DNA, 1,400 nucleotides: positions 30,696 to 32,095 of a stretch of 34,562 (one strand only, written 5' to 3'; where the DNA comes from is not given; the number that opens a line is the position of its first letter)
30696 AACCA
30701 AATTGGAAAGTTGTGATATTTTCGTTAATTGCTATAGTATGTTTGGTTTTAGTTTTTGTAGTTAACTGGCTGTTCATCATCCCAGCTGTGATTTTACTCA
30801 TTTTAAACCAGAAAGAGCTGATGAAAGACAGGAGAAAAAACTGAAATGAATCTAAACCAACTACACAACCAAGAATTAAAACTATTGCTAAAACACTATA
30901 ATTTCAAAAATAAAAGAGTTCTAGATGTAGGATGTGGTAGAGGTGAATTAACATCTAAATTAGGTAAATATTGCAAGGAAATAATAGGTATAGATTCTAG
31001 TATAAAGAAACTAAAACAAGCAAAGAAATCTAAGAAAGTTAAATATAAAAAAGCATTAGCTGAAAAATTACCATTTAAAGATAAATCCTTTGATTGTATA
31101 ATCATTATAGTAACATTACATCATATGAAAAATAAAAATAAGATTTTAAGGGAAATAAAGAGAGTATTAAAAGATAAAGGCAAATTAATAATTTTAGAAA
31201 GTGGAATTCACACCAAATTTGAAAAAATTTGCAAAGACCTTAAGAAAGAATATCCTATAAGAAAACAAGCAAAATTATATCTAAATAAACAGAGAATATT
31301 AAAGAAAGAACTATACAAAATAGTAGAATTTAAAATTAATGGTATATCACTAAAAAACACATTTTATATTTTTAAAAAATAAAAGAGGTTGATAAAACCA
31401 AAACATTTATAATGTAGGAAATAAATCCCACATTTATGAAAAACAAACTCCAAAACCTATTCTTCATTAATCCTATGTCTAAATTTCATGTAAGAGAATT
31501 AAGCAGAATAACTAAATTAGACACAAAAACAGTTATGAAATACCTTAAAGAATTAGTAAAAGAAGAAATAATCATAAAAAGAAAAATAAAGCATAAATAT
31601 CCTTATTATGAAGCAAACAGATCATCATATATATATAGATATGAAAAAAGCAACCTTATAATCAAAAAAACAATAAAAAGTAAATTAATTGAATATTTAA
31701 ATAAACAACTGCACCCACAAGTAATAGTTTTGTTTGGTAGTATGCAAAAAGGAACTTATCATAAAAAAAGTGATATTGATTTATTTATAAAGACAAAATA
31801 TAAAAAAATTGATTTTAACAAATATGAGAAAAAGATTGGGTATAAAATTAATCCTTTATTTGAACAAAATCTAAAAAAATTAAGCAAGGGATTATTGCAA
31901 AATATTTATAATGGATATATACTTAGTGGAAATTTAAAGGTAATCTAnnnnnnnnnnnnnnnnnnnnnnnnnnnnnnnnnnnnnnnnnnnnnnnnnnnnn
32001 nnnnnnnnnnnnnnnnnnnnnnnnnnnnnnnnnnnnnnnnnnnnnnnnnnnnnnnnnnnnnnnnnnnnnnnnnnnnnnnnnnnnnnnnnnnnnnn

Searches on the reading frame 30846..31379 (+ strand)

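Call 4: search_protein_families(library=pfam, proteins=[window:30846-31379:+], max_evalue=1)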
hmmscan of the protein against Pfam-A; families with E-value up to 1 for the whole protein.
window:30846-31379:+ (178 aa): 28 families (the best 25 are shown)
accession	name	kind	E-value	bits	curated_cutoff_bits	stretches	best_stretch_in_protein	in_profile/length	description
PF08241.18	Methyltransf_11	-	1.3e-25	90.3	21.2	1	26-116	1-95/95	Methyltransferase domain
PF13847.12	Methyltransf_31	-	4.4e-24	85.2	27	1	21-162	3-143/145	Methyltransferase domain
PF13649.12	Methyltransf_25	-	2.7e-21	76.5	27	1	25-112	1-97/97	Methyltransferase domain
PF13489.12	Methyltransf_23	-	1.6e-17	64.2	27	1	13-119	14-119/164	Methyltransferase domain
PF01209.24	Ubie_methyltran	-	5.2e-15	55.9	20.1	1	21-120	47-155/233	ubiE/COQ5 methyltransferase family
PF08242.18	Methyltransf_12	-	8.8e-15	55.7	30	1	26-114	1-98/98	Methyltransferase domain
PF08003.17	Methyltransf_9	-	1.4e-09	37.8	23.8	1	14-123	107-224/315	Protein of unknown function (DUF1698)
PF05219.18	DREV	-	1.5e-08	34.6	26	1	19-128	92-199/265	DREV methyltransferase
PF07021.18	MetW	-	3.3e-08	33.8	21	1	22-109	14-103/193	Methionine biosynthesis protein MetW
PF05175.20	MTS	-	8.1e-08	32.5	23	1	12-121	21-143/170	Methyltransferase small domain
PF05148.21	Methyltransf_8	-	7.1e-07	29.8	27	1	21-130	72-171/219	Hypothetical methyltransferase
PF02353.26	CMAS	-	9e-06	25.6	27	1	2-122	42-170/273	Mycolic acid cyclopropane synthetase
PF05401.17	NodS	-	2.2e-05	24.8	24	1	22-116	44-144/201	Nodulation protein S (NodS)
PF06325.19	PrmA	-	0.0001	22.4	22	1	15-141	155-282/296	Ribosomal protein L11 methyltransferase (PrmA)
PF13679.12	Methyltransf_32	-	0.00024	21.5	27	1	19-92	23-109/143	Methyltransferase domain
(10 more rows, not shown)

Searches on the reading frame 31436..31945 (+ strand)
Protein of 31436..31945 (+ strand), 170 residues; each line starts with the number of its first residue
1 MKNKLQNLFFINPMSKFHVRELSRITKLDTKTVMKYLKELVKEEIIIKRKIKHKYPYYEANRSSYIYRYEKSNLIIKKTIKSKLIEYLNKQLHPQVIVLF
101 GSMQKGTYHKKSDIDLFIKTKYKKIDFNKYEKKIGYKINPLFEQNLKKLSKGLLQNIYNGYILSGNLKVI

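Call 16: search_protein_families(library=pfam, proteins=[window:31436-31945:+], max_evalue=0.001)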
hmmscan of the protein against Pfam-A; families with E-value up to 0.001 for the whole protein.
window:31436-31945:+ (170 aa): 4 families
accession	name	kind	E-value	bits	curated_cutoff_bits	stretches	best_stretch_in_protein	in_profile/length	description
PF18765.7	Polbeta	-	8.7e-11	42.3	26.9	1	83-132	2-53/93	Polymerase beta, Nucleotidyltransferase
PF01909.29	NTP_transf_2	-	1.8e-09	38.3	21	1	82-141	2-64/93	Nucleotidyltransferase domain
PF22600.2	MTPAP-like_central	-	8.1e-07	29.7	27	1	70-134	15-79/139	Poly(A) RNA polymerase, mitochondrial-like, central palm domain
PF13412.12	HTH_24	-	0.00086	19.3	21.9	0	20-46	21-47/48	Winged helix-turn-helix DNA-binding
